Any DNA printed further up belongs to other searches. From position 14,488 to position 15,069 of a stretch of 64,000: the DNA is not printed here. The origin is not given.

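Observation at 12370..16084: Compact ergothioneine locus egtB-egtD-DUF427 with a convergent class-V PLP enzyme as EgtE candidate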

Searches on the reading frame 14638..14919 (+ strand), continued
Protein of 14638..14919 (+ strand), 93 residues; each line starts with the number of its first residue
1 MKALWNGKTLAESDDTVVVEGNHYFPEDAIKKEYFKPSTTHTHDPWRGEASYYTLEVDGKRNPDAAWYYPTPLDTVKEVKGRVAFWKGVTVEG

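Call 87: get_annotated_region(hit=H17, flank=5000)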
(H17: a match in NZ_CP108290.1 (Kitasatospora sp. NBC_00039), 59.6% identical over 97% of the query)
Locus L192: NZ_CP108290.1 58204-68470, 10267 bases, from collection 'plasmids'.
description: Kitasatospora sp. NBC_00039 plasmid unnamed1, complete sequence
organism: Kitasatospora sp. NBC_00039 (NCBI taxid 2903565)
taxonomy: Bacteria; Actinomycetota; Actinomycetes; Kitasatosporales; Streptomycetaceae; Kitasatospora; Kitasatospora sp. NBC 00039
host: -; source: -; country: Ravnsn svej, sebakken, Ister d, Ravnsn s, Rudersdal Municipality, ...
typing (MOB-suite, as given by PLSDB): non-mobilizable
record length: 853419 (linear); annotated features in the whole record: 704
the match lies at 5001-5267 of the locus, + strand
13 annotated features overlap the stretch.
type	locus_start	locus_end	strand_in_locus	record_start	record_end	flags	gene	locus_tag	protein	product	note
CDS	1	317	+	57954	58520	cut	-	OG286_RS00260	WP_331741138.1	DJ-1/PfpI family protein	-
CDS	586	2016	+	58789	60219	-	-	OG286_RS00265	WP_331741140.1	serine hydrolase domain-containing protein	-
CDS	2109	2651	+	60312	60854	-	-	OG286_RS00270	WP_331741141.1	gamma carbonic anhydrase family protein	-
CDS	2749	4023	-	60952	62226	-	-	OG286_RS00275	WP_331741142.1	MFS transporter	GO:0055085 - transmembrane transport [Evidence IEA]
CDS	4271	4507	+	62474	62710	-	-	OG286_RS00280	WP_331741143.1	DUF2277 domain-containing protein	-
CDS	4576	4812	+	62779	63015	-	-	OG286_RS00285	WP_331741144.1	DUF6296 family protein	-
CDS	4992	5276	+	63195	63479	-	-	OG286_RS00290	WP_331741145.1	DUF427 domain-containing protein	-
CDS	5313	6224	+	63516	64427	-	-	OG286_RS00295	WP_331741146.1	hypothetical protein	-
CDS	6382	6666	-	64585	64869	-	-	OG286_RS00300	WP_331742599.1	hypothetical protein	-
CDS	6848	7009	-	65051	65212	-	-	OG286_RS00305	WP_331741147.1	hypothetical protein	-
CDS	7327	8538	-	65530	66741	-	-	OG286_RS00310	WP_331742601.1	cytochrome P450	-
CDS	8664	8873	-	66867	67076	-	-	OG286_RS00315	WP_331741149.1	ferredoxin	-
CDS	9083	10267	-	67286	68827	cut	-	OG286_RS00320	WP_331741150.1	ATP-dependent DNA ligase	GO:0071897 - DNA biosynthetic process [Evidence IEA]; GO:0006310 - DNA recombination [Evidence IEA]; GO:0006281 - DNA ...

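Call 89: search_dna_similar(query=L189:10311-11270:+, collection=plasmids, mode=protein, max_evalue=1e-20, max_rows=60, rows=spread)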
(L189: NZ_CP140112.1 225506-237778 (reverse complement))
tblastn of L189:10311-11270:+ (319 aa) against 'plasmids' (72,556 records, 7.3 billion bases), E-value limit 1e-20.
Records with a match: 51; places in all: 52; records where one place covers at least 80% of the query: 50.
Best place of each record, by identity: >=99% 1; 60-80% 8; <60% 42.
By first word of the organism name: Streptomyces 10; Picosynechococcus 5; Comamonas 4; Caballeronia 3; Rhizobium 3; Achromobacter 2; Persicobacter 2; Methylobacterium 2; Pseudomonas 1; Comamonadaceae 1; and 18 more.
By predicted mobility (MOB-suite, as given by PLSDB): non-mobilizable 36; mobilizable 9; conjugative 6.
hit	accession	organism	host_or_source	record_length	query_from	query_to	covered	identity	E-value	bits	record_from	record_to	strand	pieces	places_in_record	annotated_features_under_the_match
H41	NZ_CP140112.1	Pseudomonas aeruginosa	Homo sapiens,central venous ...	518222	1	319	100%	100.0%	7e-170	529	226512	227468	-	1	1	egtD: L-histidine N(alpha)-methyltransferase | egtB: ergothioneine biosynthesis protein EgtB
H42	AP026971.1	Comamonadaceae bacterium OS-4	-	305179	1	317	99%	72.2%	3e-121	390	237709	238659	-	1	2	egtD_2: histidine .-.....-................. | egtB_2: hercynine oxygenase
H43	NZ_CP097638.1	Aquincola tertiaricarbonis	cell culture,water supply well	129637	1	311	97%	73.6%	7e-116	374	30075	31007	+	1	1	egtD: L-histidine N(alpha)-methyltransferase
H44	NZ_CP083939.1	Comamonas thiooxydans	single cell,American Alligator's water ...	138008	1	314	98%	69.1%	3e-111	361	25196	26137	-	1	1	egtD: L-histidine N(alpha)-methyltransferase | egtB: ergothioneine biosynthesis protein EgtB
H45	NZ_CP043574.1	Comamonas testosteroni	bacterial isolate,biofilm reactor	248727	1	314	98%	69.1%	3e-111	361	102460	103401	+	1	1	egtD: L-histidine N(alpha)-methyltransferase | egtB: ergothioneine biosynthesis protein EgtB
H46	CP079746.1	Comamonas aquatica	cell culture,water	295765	1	314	98%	69.1%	3e-111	361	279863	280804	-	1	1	egtD: L-histidine N(alpha)-methyltransferase | egtB: ergothioneine biosynthesis protein EgtB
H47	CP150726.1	Achromobacter denitrificans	Homo sapiens,culture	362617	1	314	98%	69.1%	3e-111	361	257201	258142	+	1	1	egtD: L-histidine N(alpha)-methyltransferase | egtB: ergothioneine biosynthesis protein EgtB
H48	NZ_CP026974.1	Achromobacter insolitus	Homo sapiens,endotracheal aspirate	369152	1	314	98%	69.1%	3e-111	361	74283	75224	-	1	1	egtD: L-histidine N(alpha)-methyltransferase | egtB: ergothioneine biosynthesis protein EgtB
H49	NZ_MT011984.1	Comamonas testosteroni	-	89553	1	314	98%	69.1%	4e-111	361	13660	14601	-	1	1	egtD: L-histidine N(alpha)-methyltransferase | egtB: ergothioneine biosynthesis protein EgtB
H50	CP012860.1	Persicobacter sp. JZB09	cell culture,soil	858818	1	315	99%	39.6%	1e-51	189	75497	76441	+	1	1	record has no annotation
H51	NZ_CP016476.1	Picosynechococcus sp. PCC 7003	cell culture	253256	7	316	97%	40.2%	1e-44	169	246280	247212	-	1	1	egtD: L-histidine N(alpha)-methyltransferase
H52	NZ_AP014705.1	Methylobacterium aquaticum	-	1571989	11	309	94%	41.5%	3e-35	142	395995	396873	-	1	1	none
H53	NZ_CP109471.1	Streptomyces sp. NBC_01462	-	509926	4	311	97%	40.3%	1e-31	132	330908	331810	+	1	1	egtD: L-histidine N(alpha)-methyltransferase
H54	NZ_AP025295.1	Persicobacter psychrovividus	-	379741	13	315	95%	40.5%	3e-53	194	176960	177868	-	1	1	egtD: L-histidine N(alpha)-methyltransferase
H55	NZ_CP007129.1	Gemmatirosa kalamazoonensis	-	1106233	1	308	97%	39.7%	2e-30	128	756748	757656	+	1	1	record has no annotation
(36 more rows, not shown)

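Call 90: search_dna_similar(query=P0112, collection=plasmids, mode=protein, max_evalue=1e-10, max_rows=30, rows=spread)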
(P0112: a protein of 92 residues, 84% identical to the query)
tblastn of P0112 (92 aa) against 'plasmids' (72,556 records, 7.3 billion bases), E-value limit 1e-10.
Records with a match: 230; places in all: 236; records where one place covers at least 80% of the query: 229.
Best place of each record, by identity: 60-80% 16; <60% 214.
By first word of the organism name: Sinorhizobium 53; Burkholderia 47; Klebsiella 26; Acinetobacter 26; Pseudomonas 25; Citrobacter 8; Enterobacter 7; Ensifer 7; Aeromonas 6; Picosynechococcus 5; and 14 more.
By predicted mobility (MOB-suite, as given by PLSDB): mobilizable 85; non-mobilizable 85; conjugative 60.
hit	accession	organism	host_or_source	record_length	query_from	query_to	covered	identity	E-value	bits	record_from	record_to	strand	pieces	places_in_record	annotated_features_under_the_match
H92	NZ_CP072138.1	Agrobacterium sp. S7/73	Phyla canescens,cell culture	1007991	1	92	100%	69.6%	3e-38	141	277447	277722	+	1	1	record has no annotation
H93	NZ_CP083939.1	Comamonas thiooxydans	single cell,American Alligator's water ...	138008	1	91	99%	60.4%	5e-31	120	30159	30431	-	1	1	DUF427 domain-containing protein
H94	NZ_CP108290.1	Kitasatospora sp. NBC_00039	-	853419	3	91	97%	59.6%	6e-30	117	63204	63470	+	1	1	DUF427 domain-containing protein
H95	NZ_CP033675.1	Burkholderia glumae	bacterial cell,diseased rice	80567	1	91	99%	50.5%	3e-21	93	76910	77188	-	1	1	DUF427 domain-containing protein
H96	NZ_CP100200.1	Burkholderia glumae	cell culture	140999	1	91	99%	50.5%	3e-21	93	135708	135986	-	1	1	DUF427 domain-containing protein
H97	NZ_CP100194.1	Burkholderia glumae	cell culture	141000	1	91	99%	50.5%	3e-21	93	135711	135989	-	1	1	DUF427 domain-containing protein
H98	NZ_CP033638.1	Burkholderia glumae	cell,broken rice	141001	1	91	99%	50.5%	3e-21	93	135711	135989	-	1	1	DUF427 domain-containing protein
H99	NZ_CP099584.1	Burkholderia glumae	Oryza sativa,rice panicle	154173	1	91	99%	50.5%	3e-21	93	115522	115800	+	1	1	DUF427 domain-containing protein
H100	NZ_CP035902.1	Burkholderia glumae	Oryza sativa,Rice panicles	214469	1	91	99%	50.5%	3e-21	93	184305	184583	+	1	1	DUF427 domain-containing protein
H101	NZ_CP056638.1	Citrobacter freundii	culture,Wastewater influent sample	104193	1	91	99%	47.3%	9e-19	86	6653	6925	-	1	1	DUF427 domain-containing protein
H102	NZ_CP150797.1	Brevundimonas sp. BH3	water,water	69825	1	92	100%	42.4%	3e-17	82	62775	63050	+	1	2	DUF427 domain-containing protein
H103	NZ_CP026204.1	Escherichia coli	-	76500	1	92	100%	42.4%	3e-17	81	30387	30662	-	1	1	DUF427 domain-containing protein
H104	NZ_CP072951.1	Klebsiella pneumoniae MGH 39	urine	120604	1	92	100%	42.4%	3e-17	81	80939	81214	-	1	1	DUF427 domain-containing protein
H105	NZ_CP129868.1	Klebsiella quasipneumoniae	Homo sapiens,whole organism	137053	1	92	100%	42.4%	3e-17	81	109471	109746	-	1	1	DUF427 domain-containing protein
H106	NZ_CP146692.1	Pseudomonas juntendi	-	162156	1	92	100%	42.4%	3e-17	81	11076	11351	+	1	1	DUF427 domain-containing protein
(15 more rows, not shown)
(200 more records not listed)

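Call 91: get_annotated_region(hit=H104, flank=5000)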
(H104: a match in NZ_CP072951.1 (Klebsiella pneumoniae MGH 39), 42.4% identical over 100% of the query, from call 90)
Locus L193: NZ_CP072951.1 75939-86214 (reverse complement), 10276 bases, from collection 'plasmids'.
description: Klebsiella pneumoniae MGH 39 plasmid unnamed2, complete sequence
organism: Klebsiella pneumoniae MGH 39 (NCBI taxid 1328373)
taxonomy: Bacteria; Pseudomonadota; Gammaproteobacteria; Enterobacterales; Enterobacteriaceae; Klebsiella; Klebsiella pneumoniae; Klebsiella pneumoniae MGH 39
host: -; source: urine; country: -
typing (MOB-suite, as given by PLSDB): conjugative; replicon rep_cluster_2272; relaxase MOBF; mating-pair formation MPF_F
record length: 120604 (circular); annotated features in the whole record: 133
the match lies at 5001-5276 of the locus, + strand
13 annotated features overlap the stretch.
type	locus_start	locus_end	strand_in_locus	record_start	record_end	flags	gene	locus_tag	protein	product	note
CDS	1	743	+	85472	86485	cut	-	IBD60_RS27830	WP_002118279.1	zinc-binding alcohol dehydrogenase family protein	GO:0006113 - fermentation [Evidence IEA]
CDS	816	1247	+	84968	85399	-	-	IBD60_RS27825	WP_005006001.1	heme-binding protein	-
CDS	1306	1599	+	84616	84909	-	-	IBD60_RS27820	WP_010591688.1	DUF1330 domain-containing protein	-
CDS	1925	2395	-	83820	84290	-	-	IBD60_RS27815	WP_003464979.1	hypothetical protein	-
CDS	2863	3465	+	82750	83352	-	-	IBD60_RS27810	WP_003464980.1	sulfite oxidase-like oxidoreductase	-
CDS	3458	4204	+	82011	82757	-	-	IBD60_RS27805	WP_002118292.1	ferredoxin reductase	-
CDS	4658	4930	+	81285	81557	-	grxC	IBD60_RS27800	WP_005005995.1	glutaredoxin 3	-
CDS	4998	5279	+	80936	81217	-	-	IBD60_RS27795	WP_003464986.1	DUF427 domain-containing protein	-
CDS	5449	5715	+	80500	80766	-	-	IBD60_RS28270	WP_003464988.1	hypothetical protein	-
CDS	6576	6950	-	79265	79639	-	sdhC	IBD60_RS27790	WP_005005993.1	succinate dehydrogenase, cytochrome b556 subunit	GO:0006099 - tricarboxylic acid cycle [Evidence IEA]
CDS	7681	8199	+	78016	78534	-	-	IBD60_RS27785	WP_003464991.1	DUF417 family protein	-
CDS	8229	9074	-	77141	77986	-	-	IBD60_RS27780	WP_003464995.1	AraC family transcriptional regulator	GO:0006355 - regulation of DNA-templated transcription [Evidence IEA]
CDS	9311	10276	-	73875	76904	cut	-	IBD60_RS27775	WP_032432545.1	Tn3 family transposase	-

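Call 92: get_annotated_region(hit=H95, flank=5000)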
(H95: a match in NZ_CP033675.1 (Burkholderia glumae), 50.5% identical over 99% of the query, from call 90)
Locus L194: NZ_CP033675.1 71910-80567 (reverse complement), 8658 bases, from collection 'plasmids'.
description: Burkholderia glumae strain BGR80S plasmid p4_BGR80S, complete sequence
organism: Burkholderia glumae (NCBI taxid 337)
taxonomy: Bacteria; Pseudomonadota; Betaproteobacteria; Burkholderiales; Burkholderiaceae; Burkholderia; Burkholderia glumae
host: -; source: bacterial cell,diseased rice; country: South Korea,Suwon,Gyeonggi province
typing (MOB-suite, as given by PLSDB): non-mobilizable; replicon rep_cluster_439
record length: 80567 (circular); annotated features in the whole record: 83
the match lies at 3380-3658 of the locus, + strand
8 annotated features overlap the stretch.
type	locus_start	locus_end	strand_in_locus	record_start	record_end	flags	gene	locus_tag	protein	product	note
CDS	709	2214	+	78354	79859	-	istA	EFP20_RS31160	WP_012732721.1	IS21 family transposase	-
CDS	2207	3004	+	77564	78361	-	istB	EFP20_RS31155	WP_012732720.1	IS21-like element helper ATPase IstB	-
CDS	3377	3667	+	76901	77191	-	-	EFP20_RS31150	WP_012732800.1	DUF427 domain-containing protein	-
CDS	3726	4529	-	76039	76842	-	-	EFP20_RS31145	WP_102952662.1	DUF547 domain-containing protein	-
CDS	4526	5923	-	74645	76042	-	-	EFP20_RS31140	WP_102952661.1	radical SAM protein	-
CDS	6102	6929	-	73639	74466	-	-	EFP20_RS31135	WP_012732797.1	YiiX/YebB-like N1pC/P60 family cysteine hydrolase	-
CDS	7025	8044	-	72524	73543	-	-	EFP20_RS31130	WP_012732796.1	hypothetical protein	-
CDS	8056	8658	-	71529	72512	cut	arsS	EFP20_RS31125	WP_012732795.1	arsenosugar biosynthesis radical SAM (seleno)protein ArsS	-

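Call 107: predict_structure(alignment_id=A4)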
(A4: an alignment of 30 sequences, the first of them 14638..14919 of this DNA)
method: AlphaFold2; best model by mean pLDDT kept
length: 93 residues; sequences in the alignment: 30
mean_pLDDT: 97.1   pTM: 0.87
mean pLDDT of the five models: 97.1, 97.0, 96.8, 96.4, 96.3
residues with pLDDT >= 90: 91; 70-90: 2; 50-70: 0; < 50: 0
segments of 3 or more residues with pLDDT < 50: none
pLDDT, mean of each block of 10 residues (from residue 1): 98 97 98 98 95 98 98 95 98 94
secondary structure, 60 per line:
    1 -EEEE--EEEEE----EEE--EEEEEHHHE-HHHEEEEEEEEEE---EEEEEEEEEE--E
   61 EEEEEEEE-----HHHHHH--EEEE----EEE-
elements in order: E2-5 E8-12 E17-19 E22-26 E35-44 E48-57 E60-68 H74-79 E82-85 E90-92
